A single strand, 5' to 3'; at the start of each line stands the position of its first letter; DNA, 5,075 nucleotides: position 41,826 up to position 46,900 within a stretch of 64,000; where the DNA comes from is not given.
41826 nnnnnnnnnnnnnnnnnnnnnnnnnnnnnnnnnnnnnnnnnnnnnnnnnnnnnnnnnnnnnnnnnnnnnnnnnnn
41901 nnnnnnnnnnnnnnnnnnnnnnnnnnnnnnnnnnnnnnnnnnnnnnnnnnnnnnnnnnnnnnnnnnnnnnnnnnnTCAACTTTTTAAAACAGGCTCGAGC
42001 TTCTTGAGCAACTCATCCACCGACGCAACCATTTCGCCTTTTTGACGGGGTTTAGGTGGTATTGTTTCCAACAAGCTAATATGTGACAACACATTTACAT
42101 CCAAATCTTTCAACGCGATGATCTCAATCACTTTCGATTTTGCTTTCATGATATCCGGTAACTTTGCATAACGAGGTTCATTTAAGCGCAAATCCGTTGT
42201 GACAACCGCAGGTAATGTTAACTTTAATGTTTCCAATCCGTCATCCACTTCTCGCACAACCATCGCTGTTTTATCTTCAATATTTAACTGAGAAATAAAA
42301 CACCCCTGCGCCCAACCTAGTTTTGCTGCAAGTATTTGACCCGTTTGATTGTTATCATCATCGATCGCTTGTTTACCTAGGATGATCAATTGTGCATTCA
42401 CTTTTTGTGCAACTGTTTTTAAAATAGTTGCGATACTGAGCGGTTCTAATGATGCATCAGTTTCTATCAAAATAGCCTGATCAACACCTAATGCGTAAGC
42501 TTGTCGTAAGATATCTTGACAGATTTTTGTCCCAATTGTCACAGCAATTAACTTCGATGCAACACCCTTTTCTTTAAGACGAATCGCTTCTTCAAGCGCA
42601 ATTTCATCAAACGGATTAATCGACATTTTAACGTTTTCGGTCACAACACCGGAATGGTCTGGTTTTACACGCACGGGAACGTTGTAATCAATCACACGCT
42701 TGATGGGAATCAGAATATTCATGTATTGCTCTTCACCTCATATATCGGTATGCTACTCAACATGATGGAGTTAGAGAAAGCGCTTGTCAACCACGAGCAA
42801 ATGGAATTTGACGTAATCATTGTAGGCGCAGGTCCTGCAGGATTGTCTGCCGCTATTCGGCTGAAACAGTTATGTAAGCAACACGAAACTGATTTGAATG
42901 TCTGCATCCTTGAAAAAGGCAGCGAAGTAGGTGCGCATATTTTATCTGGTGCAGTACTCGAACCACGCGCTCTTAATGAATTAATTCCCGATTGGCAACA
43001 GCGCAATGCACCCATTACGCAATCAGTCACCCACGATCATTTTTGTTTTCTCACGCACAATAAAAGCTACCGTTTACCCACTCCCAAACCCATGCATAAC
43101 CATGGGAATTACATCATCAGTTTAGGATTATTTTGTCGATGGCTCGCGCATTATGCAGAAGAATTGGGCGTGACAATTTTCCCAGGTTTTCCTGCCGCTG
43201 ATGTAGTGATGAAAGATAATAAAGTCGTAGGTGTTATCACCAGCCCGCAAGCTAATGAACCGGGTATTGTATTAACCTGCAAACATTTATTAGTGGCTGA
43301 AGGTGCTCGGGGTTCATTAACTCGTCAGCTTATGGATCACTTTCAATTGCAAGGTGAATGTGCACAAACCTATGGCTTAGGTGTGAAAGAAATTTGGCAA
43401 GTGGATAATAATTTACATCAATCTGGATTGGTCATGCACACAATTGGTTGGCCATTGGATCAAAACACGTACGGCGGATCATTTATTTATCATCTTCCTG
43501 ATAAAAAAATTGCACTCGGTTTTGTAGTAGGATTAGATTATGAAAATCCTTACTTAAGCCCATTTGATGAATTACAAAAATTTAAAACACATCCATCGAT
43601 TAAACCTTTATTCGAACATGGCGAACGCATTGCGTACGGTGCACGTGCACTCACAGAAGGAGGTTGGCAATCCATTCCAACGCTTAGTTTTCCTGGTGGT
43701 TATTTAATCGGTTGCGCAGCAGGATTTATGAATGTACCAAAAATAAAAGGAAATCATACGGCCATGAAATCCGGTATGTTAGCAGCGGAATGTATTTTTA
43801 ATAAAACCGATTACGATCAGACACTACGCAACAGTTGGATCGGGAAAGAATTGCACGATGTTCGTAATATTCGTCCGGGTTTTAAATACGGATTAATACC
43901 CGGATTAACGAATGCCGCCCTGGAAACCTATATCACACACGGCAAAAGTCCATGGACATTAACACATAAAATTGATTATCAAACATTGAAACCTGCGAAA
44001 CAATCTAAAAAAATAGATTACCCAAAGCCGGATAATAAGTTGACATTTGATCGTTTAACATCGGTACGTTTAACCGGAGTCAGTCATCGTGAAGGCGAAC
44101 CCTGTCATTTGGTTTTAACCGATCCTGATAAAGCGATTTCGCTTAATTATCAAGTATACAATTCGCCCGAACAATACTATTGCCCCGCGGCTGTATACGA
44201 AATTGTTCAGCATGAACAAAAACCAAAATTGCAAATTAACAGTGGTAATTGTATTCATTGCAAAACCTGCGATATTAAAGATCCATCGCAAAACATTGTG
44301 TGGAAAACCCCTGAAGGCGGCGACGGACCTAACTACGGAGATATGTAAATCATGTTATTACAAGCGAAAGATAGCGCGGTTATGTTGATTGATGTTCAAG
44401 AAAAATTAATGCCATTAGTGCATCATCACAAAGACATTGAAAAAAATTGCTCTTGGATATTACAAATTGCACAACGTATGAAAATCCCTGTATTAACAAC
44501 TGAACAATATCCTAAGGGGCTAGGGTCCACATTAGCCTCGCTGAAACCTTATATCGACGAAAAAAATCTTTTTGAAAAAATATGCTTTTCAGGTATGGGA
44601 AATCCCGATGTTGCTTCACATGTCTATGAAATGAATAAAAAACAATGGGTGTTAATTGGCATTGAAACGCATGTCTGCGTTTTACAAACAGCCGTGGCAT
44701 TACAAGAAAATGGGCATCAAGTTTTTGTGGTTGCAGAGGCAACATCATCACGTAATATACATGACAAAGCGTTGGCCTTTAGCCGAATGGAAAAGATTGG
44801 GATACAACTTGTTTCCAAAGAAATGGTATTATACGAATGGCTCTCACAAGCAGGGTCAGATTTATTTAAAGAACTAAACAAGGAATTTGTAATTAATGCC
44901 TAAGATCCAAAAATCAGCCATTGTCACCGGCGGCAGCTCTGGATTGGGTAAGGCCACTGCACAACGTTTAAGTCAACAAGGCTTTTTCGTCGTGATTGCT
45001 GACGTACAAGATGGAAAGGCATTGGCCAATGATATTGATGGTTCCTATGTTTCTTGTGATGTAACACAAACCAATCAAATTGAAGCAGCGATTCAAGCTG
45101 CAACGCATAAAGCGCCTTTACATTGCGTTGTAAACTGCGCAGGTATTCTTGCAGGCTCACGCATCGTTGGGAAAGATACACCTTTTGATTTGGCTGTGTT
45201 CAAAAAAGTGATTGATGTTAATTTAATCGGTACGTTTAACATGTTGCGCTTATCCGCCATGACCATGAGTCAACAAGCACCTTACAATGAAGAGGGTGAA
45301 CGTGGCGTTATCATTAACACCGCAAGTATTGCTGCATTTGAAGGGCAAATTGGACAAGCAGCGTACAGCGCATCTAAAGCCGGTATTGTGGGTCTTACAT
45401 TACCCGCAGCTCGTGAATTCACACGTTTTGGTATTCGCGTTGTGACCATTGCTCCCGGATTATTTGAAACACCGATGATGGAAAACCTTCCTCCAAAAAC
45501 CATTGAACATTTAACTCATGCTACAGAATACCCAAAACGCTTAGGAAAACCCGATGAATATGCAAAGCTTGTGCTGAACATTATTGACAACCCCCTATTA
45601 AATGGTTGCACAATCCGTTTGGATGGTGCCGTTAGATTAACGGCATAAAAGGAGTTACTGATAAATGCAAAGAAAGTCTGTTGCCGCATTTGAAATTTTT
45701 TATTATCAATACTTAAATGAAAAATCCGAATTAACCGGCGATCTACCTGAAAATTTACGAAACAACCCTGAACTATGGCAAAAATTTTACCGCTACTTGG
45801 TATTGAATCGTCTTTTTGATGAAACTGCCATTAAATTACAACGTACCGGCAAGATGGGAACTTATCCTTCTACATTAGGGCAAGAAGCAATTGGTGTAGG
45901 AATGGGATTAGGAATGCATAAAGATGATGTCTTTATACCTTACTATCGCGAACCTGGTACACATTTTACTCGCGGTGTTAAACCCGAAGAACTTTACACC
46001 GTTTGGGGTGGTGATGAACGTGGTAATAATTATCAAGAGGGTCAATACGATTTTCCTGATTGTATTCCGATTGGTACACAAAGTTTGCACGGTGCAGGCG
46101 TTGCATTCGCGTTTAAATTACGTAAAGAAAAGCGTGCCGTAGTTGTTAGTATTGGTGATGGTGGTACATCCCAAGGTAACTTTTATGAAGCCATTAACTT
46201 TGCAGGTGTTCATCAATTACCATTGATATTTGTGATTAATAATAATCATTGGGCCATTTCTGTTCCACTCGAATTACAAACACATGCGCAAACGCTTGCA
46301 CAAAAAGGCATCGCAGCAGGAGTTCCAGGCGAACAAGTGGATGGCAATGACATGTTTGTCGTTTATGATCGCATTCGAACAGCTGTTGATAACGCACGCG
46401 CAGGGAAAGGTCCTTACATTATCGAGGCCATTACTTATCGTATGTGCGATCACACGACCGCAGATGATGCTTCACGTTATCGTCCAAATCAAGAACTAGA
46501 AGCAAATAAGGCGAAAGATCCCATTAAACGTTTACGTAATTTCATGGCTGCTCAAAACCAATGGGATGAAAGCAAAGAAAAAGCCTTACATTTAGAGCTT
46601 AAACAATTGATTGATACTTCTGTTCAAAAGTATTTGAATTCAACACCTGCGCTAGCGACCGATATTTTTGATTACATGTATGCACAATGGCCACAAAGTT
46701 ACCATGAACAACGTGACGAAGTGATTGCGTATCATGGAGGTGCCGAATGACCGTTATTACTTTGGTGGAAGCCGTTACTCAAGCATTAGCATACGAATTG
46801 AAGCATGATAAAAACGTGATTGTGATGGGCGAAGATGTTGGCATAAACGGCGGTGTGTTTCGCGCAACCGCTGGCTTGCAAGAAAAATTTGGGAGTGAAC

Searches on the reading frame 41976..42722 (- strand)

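Call 67: search_protein_families(library=pfam, proteins=[window:41976-42722:-], max_evalue=0.001)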
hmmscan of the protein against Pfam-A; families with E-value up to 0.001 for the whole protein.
window:41976-42722:- (248 aa): 1 family
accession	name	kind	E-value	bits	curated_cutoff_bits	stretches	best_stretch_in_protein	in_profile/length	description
PF01012.27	ETF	-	3.7e-37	128.3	26.7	1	26-206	3-180/181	Electron transfer flavoprotein domain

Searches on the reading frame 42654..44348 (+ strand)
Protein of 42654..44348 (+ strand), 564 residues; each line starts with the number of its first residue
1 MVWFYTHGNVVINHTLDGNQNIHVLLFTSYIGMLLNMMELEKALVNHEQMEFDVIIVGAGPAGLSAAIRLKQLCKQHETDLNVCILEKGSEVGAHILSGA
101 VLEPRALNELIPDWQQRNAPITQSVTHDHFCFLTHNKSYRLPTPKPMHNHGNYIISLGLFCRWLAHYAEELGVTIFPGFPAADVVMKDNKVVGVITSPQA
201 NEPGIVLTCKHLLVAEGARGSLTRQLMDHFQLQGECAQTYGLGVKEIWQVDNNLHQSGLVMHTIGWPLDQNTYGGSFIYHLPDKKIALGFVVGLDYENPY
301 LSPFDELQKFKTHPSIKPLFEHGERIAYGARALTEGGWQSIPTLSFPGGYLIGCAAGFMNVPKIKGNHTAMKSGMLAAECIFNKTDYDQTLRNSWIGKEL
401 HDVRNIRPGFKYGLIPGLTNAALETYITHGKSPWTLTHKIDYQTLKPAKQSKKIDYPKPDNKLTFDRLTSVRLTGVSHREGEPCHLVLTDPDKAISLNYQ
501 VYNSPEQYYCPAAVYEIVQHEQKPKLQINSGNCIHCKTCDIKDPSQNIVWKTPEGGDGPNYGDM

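Call 67: search_protein_families(library=pfam, proteins=[window:42654-44348:+], max_evalue=0.001)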
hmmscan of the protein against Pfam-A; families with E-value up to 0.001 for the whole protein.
window:42654-44348:+ (564 aa): 12 families
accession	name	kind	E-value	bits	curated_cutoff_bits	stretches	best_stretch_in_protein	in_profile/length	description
PF05187.19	Fer4_ETF_QO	-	4.4e-45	152.5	24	1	461-561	1-103/104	Electron transfer flavoprotein-ubiquinone oxidoreductase, 4Fe-4S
PF21162.3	ETFQO_UQ-bd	-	6.1e-42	142.5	27.7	1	240-333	1-96/96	ETF-QO, ubiquinone-binding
PF01266.30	DAO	-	3.1e-12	47.1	27.9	2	151-231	142-216/353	FAD dependent oxidoreductase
PF00890.30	FAD_binding_2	-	3.6e-10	40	20.4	1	53-96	1-38/414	FAD binding domain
PF01946.23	Thi4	-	4.7e-08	33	26.2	1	48-99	14-60/235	Thi4 family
PF13450.12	NAD_binding_8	-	5.6e-07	30.2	21.9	1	56-100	1-39/68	NAD(P)-binding Rossmann-like domain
PF07992.20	Pyr_redox_2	-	1.6e-06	28.2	26.1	1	52-221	1-112/291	Pyridine nucleotide-disulphide oxidoreductase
PF01494.25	FAD_binding_3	-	1.1e-05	25.3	22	1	52-235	2-176/349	FAD binding domain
PF13738.12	Pyr_redox_3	-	3.1e-05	23.8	30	1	55-95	1-35/305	Pyridine nucleotide-disulphide oxidoreductase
PF05834.18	Lycopene_cycl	-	4.2e-05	23.2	23.4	1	53-92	1-36/380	Lycopene cyclase protein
PF03486.20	HI0933_like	-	0.00013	21.9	50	1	53-97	2-40/244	HI0933-like protein Rossmann domain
PF12831.13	FAD_oxidored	-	0.00031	20.6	27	1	53-200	1-130/416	FAD dependent oxidoreductase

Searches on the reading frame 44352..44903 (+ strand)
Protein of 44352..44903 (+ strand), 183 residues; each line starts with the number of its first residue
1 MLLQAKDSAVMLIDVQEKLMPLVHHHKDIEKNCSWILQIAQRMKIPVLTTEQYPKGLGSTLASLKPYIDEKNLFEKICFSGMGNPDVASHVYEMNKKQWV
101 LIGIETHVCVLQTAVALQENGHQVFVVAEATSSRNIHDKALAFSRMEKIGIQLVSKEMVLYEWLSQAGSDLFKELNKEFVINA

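Call 67: search_protein_families(library=pfam, proteins=[window:44352-44903:+], max_evalue=0.001)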
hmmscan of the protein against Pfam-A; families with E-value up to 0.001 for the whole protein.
window:44352-44903:+ (183 aa): 1 family
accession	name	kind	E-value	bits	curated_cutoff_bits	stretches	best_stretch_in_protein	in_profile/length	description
PF00857.26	Isochorismatase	-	9e-25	88.2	27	1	8-157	1-174/175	Isochorismatase domain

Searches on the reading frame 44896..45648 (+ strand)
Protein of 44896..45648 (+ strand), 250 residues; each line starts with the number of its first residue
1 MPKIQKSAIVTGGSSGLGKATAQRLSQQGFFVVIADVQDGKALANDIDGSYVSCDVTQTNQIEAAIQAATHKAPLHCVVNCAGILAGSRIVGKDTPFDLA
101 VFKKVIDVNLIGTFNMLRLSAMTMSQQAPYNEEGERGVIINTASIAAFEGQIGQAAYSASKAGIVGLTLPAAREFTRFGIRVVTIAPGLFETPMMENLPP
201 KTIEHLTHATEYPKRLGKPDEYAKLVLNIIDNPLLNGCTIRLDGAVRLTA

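Call 67: search_protein_families(library=pfam, proteins=[window:44896-45648:+], max_evalue=0.001)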
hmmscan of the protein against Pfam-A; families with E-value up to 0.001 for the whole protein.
window:44896-45648:+ (250 aa): 4 families
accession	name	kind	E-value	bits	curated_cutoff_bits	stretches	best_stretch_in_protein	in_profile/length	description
PF00106.31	adh_short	-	9.2e-44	149.7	26.6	1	6-199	1-191/195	short chain dehydrogenase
PF13561.12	adh_short_C2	-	9.8e-38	130.5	27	1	15-231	6-218/236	Enoyl-(Acyl carrier protein) reductase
PF08659.16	KR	-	9.5e-09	35.9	22.6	1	9-162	4-154/180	KR domain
PF01370.27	Epimerase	-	7.1e-05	22.8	20.9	1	9-89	2-78/240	NAD dependent epimerase/dehydratase family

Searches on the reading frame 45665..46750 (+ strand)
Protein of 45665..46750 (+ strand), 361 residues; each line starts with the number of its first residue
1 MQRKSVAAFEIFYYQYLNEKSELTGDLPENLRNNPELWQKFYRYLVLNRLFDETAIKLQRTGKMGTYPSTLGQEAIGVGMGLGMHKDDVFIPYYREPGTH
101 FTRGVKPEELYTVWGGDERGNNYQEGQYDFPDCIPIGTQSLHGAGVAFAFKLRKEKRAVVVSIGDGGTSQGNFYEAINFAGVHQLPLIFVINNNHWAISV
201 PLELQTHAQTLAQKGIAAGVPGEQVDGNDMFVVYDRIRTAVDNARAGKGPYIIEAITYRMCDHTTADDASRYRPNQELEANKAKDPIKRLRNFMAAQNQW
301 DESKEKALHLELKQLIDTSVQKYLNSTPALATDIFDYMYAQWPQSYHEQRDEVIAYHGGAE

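Call 67: search_protein_families(library=pfam, proteins=[window:45665-46750:+], max_evalue=0.001)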
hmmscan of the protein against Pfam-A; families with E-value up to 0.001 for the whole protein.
window:45665-46750:+ (361 aa): 3 families
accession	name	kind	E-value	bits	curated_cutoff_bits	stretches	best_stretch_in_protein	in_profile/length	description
PF00676.26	E1_dh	-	8.9e-77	258.4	22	1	43-322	2-290/300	Dehydrogenase E1 component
PF13292.11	DXP_synthase_N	-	6.2e-10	39.2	21.2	1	124-201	101-178/274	1-deoxy-D-xylulose-5-phosphate synthase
PF02775.26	TPP_enzyme_C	-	2.6e-05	24.5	21.9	1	140-203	28-91/151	Thiamine pyrophosphate enzyme, C-terminal TPP binding domain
